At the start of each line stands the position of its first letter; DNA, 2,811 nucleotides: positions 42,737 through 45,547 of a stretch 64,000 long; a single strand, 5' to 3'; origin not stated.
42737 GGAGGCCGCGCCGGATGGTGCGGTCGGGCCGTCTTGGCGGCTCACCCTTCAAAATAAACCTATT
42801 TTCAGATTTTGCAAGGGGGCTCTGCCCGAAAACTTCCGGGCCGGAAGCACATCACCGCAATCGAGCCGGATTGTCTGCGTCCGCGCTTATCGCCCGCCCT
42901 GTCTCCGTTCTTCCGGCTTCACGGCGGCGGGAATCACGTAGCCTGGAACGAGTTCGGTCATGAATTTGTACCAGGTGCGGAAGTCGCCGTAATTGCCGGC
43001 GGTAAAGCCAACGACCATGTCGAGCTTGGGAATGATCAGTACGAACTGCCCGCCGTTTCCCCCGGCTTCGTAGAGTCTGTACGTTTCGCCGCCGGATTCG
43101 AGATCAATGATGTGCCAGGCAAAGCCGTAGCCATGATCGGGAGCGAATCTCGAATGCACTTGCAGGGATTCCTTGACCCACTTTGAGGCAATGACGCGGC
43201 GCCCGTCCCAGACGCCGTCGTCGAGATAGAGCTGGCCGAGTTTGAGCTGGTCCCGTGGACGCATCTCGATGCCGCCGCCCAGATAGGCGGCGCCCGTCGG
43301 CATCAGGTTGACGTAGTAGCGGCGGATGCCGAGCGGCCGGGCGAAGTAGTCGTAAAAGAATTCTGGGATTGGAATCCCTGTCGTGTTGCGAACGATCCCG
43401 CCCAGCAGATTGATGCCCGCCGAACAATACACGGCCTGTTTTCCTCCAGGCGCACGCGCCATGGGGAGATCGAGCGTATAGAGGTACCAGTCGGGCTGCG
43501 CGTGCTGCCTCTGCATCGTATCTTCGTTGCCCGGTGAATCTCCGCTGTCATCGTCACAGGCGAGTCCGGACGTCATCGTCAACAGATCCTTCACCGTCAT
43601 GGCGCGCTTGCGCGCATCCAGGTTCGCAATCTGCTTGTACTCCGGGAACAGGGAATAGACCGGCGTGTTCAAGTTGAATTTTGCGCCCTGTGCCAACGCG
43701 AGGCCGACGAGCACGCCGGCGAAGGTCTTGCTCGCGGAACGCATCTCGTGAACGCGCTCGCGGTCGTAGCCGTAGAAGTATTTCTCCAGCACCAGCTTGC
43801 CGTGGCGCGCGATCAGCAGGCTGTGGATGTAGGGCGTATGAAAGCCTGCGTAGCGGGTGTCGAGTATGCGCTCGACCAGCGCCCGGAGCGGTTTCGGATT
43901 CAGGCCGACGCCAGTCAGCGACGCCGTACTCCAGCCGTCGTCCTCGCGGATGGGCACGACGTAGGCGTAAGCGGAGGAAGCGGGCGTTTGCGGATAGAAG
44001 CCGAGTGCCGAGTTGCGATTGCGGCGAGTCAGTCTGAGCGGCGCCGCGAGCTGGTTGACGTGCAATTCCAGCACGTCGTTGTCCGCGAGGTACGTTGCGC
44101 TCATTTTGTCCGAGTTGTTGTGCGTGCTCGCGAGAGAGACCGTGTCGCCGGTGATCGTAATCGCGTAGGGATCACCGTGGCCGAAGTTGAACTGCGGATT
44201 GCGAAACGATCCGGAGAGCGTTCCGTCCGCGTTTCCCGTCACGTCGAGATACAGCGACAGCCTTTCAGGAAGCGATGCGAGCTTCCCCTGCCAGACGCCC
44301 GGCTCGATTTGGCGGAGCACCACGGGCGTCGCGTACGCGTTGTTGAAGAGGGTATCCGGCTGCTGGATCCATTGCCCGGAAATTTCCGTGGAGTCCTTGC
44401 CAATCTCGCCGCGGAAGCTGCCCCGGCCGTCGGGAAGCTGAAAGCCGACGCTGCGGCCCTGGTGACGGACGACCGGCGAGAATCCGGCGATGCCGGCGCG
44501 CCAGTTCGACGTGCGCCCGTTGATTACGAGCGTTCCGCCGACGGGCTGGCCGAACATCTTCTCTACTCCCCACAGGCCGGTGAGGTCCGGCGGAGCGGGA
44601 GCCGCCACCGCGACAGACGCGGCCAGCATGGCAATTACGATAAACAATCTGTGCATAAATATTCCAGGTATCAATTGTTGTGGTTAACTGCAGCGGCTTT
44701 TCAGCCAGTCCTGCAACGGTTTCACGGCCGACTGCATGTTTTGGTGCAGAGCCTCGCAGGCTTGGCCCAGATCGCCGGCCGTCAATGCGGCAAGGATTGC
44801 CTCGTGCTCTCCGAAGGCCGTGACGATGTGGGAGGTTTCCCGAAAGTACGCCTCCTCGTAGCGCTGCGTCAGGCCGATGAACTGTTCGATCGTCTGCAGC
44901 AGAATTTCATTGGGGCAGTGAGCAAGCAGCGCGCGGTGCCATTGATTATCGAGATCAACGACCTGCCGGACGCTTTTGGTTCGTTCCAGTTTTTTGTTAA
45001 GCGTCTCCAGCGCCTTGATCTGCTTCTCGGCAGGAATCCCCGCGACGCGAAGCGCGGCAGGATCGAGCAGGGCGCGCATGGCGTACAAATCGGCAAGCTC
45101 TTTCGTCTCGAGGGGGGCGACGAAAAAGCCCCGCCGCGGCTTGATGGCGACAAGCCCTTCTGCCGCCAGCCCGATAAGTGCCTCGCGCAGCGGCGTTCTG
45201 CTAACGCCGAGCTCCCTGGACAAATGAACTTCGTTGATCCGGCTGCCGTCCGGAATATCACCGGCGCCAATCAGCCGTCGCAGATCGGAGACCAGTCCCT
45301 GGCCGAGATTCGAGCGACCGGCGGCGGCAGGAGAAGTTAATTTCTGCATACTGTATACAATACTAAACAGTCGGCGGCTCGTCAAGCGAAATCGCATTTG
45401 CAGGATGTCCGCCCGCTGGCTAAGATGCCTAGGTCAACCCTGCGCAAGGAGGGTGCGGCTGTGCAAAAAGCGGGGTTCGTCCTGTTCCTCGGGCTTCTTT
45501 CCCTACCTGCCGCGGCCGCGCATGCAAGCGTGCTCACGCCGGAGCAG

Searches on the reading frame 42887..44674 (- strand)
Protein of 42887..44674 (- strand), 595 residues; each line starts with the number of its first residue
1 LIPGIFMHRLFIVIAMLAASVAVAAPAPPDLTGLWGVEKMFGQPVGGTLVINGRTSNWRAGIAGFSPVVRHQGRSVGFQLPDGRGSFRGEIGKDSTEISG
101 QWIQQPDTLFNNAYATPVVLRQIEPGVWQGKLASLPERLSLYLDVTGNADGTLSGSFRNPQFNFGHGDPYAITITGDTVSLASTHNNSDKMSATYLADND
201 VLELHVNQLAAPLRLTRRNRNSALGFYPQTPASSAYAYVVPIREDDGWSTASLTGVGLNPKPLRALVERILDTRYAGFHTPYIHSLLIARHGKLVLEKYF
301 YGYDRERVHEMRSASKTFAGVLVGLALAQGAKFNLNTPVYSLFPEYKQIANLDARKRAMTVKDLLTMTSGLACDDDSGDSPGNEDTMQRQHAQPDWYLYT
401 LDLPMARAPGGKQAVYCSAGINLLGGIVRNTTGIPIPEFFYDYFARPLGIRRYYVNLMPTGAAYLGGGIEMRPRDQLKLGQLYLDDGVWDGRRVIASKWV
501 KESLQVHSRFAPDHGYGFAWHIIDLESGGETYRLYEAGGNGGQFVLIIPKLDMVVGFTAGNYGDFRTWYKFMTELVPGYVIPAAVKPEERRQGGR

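Call 3: search_protein_families(library=pfam, proteins=[window:42887-44674:-], max_evalue=0.01)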
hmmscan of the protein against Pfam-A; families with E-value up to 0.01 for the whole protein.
window:42887-44674:- (595 aa): 1 family
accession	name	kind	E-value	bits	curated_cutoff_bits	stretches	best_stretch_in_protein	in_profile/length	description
PF00144.29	Beta-lactamase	-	3.9e-32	112.2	27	1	285-557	18-306/329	Beta-lactamase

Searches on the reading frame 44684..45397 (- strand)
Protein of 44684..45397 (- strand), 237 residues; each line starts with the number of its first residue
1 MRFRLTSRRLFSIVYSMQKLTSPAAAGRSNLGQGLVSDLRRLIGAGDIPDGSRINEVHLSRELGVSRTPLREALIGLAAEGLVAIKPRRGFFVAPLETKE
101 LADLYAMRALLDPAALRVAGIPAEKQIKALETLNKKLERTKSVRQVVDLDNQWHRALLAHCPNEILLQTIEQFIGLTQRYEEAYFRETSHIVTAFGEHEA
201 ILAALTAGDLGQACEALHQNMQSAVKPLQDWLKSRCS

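Call 3: search_protein_families(library=pfam, proteins=[window:44684-45397:-], max_evalue=0.01)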
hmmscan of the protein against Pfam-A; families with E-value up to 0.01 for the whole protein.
window:44684-45397:- (237 aa): 2 families
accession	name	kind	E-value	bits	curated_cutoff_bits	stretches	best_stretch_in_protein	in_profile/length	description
PF07729.17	FCD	-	7.1e-19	68.9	24.3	1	103-221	1-123/125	FCD domain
PF00392.27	GntR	-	3.3e-15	55.9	27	1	35-93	5-64/64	Bacterial regulatory proteins, gntR family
